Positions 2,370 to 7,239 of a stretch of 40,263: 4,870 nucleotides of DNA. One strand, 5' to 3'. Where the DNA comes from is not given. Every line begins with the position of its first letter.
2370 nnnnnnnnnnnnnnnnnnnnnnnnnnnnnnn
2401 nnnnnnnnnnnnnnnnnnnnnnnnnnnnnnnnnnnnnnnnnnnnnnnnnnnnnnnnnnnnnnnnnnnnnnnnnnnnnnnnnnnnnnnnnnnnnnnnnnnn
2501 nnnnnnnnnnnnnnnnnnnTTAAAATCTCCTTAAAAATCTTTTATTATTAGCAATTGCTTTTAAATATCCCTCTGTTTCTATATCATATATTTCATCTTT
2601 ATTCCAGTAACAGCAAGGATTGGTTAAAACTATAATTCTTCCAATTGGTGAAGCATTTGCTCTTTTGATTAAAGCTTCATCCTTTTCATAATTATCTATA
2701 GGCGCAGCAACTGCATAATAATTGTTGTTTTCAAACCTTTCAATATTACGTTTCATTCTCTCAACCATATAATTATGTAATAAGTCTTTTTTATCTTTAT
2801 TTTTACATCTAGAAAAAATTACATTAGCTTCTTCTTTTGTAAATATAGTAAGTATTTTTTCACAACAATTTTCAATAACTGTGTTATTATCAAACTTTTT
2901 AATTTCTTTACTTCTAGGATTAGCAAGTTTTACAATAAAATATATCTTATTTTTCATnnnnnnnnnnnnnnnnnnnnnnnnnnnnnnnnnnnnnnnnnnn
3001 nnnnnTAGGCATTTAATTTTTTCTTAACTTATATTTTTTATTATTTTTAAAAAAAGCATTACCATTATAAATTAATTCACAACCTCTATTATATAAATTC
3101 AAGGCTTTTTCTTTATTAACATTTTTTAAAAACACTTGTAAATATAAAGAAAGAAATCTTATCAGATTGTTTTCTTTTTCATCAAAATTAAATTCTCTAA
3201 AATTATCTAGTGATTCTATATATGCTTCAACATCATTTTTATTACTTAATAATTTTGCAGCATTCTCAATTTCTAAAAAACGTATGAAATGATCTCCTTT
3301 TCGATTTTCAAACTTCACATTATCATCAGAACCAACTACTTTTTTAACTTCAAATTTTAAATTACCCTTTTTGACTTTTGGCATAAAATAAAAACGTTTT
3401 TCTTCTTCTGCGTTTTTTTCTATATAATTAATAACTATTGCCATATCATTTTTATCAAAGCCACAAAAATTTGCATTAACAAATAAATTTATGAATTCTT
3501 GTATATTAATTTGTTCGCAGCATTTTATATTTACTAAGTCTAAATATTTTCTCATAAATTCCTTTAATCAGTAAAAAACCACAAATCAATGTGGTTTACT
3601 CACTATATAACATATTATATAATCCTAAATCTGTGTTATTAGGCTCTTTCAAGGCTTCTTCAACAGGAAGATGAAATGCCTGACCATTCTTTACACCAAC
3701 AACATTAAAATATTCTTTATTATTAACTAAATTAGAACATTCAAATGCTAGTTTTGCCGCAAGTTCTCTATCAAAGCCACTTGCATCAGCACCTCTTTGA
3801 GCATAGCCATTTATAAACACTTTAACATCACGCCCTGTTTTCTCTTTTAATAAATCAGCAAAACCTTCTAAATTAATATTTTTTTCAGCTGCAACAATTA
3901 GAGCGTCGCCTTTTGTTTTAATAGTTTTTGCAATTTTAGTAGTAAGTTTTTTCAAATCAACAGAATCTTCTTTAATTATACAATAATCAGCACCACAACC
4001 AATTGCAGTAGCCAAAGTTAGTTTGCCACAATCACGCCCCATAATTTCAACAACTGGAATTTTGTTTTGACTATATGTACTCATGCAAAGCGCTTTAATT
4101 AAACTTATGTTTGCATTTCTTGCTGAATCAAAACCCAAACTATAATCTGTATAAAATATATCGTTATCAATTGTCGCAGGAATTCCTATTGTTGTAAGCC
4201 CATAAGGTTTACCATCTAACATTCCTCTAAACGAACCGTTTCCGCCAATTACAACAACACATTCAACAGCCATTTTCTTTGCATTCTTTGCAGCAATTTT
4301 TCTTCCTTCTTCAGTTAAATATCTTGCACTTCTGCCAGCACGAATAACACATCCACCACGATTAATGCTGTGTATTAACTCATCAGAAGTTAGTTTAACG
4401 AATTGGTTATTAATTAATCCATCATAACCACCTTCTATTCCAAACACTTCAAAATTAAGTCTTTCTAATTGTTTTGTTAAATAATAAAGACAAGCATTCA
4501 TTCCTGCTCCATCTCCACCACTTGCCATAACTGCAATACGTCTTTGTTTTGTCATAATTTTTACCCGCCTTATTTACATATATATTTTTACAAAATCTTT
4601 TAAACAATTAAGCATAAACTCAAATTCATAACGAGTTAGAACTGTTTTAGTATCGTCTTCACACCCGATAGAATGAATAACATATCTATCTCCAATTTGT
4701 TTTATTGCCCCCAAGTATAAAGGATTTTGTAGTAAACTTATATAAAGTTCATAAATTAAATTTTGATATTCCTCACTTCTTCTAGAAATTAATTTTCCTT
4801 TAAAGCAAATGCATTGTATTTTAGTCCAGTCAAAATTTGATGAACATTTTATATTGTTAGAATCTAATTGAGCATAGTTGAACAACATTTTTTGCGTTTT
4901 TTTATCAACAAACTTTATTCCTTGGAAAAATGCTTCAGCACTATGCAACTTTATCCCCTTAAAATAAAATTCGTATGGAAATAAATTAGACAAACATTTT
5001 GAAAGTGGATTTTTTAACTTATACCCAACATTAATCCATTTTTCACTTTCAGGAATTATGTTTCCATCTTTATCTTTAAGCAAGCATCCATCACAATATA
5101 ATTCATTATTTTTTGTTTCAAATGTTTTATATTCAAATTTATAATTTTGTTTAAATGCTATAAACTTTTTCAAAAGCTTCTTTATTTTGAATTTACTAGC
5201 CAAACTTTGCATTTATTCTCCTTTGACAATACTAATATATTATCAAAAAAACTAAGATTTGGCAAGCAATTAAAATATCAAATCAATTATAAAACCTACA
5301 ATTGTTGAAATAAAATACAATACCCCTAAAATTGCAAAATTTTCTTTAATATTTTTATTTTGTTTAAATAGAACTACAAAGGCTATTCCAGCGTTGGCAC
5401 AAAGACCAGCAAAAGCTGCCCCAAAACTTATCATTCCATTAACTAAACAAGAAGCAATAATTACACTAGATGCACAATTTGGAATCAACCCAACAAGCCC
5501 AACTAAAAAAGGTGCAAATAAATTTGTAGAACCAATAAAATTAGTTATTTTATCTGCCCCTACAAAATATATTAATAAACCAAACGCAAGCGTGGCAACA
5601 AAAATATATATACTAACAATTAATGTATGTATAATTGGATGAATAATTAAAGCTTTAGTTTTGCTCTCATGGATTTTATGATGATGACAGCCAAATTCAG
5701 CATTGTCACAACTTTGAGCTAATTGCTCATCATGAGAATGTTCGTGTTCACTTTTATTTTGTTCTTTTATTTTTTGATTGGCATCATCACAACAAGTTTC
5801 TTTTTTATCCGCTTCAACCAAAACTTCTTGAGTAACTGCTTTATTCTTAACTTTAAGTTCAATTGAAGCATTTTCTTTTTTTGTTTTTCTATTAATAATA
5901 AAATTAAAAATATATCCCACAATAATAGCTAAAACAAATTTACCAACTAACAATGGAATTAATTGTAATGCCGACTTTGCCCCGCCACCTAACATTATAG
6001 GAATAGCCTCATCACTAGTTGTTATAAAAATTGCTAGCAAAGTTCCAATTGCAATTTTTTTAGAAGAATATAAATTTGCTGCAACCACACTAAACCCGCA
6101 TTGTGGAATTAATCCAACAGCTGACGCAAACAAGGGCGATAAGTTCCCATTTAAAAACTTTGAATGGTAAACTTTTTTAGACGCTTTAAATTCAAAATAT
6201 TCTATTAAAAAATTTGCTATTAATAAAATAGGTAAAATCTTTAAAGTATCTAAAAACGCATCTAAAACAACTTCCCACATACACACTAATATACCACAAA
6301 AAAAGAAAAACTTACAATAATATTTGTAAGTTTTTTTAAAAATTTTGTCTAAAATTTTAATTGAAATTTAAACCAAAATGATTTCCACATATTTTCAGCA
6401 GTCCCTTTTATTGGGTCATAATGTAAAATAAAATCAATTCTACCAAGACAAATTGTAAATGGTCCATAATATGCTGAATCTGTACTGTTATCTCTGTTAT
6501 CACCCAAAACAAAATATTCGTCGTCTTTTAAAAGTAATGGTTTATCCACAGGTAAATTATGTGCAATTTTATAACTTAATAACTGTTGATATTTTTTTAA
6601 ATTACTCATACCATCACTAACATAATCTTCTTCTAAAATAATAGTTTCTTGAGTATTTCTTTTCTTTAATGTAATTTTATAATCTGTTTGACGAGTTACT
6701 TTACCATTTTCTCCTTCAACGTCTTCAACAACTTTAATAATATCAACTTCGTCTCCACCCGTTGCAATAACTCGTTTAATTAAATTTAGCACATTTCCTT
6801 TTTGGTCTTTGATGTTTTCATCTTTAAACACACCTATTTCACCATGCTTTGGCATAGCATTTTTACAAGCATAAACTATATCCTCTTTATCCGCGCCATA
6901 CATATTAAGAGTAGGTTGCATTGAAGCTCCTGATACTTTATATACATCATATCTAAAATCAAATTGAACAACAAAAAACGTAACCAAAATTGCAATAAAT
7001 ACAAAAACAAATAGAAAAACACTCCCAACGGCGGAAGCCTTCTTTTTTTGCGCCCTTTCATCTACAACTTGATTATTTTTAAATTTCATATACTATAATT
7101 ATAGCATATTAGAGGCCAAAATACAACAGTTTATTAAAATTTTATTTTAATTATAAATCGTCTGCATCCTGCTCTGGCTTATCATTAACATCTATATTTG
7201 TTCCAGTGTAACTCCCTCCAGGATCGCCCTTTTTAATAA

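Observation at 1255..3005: Translationally coupled tandem array of four divergent paralogs of an unrecognised small protein family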

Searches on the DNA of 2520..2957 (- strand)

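Call 54: search_rna_families(sources=[L001, L003, L004, L005, L006, L002], threshold=gathering)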
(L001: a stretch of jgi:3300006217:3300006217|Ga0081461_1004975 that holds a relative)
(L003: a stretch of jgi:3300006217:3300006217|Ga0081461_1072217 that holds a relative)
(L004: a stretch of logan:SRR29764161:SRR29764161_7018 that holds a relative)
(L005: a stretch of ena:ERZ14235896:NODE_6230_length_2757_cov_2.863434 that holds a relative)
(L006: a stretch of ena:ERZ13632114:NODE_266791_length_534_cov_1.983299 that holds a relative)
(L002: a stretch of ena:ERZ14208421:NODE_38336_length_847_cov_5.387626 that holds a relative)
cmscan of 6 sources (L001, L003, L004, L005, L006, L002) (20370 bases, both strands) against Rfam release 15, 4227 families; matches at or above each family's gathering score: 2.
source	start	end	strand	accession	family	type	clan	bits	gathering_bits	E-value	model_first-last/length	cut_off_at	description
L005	1972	2757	+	RF02541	LSU_rRNA_bacteria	Gene; rRNA;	CL00112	632.3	50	2.7e-205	1-773/2925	3'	Bacterial large subunit ribosomal RNA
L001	12461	13067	+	RF02541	LSU_rRNA_bacteria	Gene; rRNA;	CL00112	464.1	50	1.3e-149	1-596/2925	3'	Bacterial large subunit ribosomal RNA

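Call 67: search_rna_families(source=L007, threshold=gathering)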
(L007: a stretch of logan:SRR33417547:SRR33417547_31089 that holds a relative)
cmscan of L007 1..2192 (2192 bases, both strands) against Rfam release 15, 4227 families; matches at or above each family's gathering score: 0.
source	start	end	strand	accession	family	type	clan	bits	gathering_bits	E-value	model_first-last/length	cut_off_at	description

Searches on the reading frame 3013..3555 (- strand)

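Call 3: search_protein_families(library=pfam, proteins=[window:3013-3555:-], max_evalue=1)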
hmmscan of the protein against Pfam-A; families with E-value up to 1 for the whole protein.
window:3013-3555:- (180 aa): 3 families
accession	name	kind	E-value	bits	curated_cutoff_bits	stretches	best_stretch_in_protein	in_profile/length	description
PF10357.16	WH_KIN17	-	0.012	16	25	1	18-55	57-94/119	KIN17 WH-like domain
PF22070.2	Androglobin_V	-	0.017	14.7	27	1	51-116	4-69/275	Androglobin, domain V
PF22499.1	DUF6990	-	0.027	14.9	27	1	27-147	22-146/180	Family of unknown function (DUF6990)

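Call 7: search_protein_families(library=phrogs, proteins=[window:3013-3555:-], max_evalue=1)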
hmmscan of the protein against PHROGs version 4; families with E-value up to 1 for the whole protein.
window:3013-3555:- (180 aa): 0 families

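Call 8: search_protein_families(library=ncbifam, proteins=[window:3013-3555:-], max_evalue=1)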
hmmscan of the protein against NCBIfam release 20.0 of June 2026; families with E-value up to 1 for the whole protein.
window:3013-3555:- (180 aa): 0 families

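Call 9: search_protein_families(library=padloc, proteins=[window:3013-3555:-], max_evalue=1)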
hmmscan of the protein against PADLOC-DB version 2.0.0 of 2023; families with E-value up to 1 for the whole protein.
window:3013-3555:- (180 aa): 0 families

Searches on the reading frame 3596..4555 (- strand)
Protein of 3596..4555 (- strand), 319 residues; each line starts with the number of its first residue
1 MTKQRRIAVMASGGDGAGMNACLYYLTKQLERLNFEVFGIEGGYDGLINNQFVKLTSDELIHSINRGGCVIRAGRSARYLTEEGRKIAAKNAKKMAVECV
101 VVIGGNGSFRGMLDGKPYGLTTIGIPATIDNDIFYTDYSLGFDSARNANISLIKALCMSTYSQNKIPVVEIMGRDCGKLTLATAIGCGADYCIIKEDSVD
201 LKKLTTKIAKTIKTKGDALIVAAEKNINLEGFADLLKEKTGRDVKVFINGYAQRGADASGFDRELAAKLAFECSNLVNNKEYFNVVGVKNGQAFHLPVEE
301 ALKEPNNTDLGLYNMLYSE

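Call 18: find_related_loci(query=window:3596-4555:-, collection=genome_contigs, flank=10000)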
Query window:3596-4555:- (319 aa) in genome_contigs; peptide patterns used: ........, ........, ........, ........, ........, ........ (x = any residue, [..] = any of these).
167 stretches matched a pattern, but none encodes a relative of the query by tblastn (E <= 1e-3).

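Call 83: find_related_loci(query=A6, collection=metagenome_contigs, flank=10000)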
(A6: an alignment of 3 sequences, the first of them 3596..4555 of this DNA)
Query A6 (319 aa) in metagenome_contigs; peptide patterns used: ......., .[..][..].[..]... (x = any residue, [..] = any of these).
506 stretches matched a pattern; 1 encode a relative of the query (tblastn E <= 1e-3); 1 distinct loci.
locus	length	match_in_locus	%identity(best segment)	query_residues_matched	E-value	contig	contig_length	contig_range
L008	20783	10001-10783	22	3-231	3e-6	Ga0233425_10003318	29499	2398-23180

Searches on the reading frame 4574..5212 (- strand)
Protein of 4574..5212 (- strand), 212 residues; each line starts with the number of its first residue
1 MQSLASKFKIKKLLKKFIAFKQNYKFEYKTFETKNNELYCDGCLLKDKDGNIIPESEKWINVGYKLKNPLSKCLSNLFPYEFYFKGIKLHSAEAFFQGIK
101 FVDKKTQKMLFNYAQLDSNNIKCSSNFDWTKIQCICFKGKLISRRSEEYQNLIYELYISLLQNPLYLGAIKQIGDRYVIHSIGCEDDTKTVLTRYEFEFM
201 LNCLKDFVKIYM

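Call 3: search_protein_families(library=pfam, proteins=[window:4574-5212:-], max_evalue=1)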
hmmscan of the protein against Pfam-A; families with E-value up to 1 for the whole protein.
window:4574-5212:- (212 aa): 2 families
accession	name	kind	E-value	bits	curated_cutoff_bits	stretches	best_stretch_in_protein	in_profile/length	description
PF08010.17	Phage_30_3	-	7.3e-22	78.1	36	1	72-205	5-137/138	Bacteriophage protein GP30.3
PF24340.1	DH_2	-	0.24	11.3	27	1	39-72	137-170/208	DBL homology domain (DH-domain)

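Call 7: search_protein_families(library=phrogs, proteins=[window:4574-5212:-], max_evalue=1)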
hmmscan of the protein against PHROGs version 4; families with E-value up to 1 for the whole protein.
window:4574-5212:- (212 aa): 2 families
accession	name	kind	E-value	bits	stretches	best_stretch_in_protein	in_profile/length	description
phrog_652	-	unknown function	2.9e-11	44.2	1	58-206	127-271/296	-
phrog_1017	-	unknown function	0.0035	18.3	1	72-111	16-56/170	-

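Call 8: search_protein_families(library=ncbifam, proteins=[window:4574-5212:-], max_evalue=1)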
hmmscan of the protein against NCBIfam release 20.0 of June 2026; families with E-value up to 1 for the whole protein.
window:4574-5212:- (212 aa): 0 families

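Call 9: search_protein_families(library=padloc, proteins=[window:4574-5212:-], max_evalue=1)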
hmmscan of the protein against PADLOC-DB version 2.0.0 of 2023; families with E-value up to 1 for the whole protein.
window:4574-5212:- (212 aa): 0 families

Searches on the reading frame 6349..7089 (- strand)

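Call 69: search_protein_families(library=pfam, proteins=[window:6349-7089:-], max_evalue=0.001)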
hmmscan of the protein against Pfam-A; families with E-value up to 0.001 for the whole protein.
window:6349-7089:- (246 aa): 1 family
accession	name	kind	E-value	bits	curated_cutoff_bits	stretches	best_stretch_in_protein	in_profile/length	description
PF10502.14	Peptidase_S26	-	2.6e-21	76.7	22.9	1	27-212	5-155/168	Signal peptidase, peptidase S26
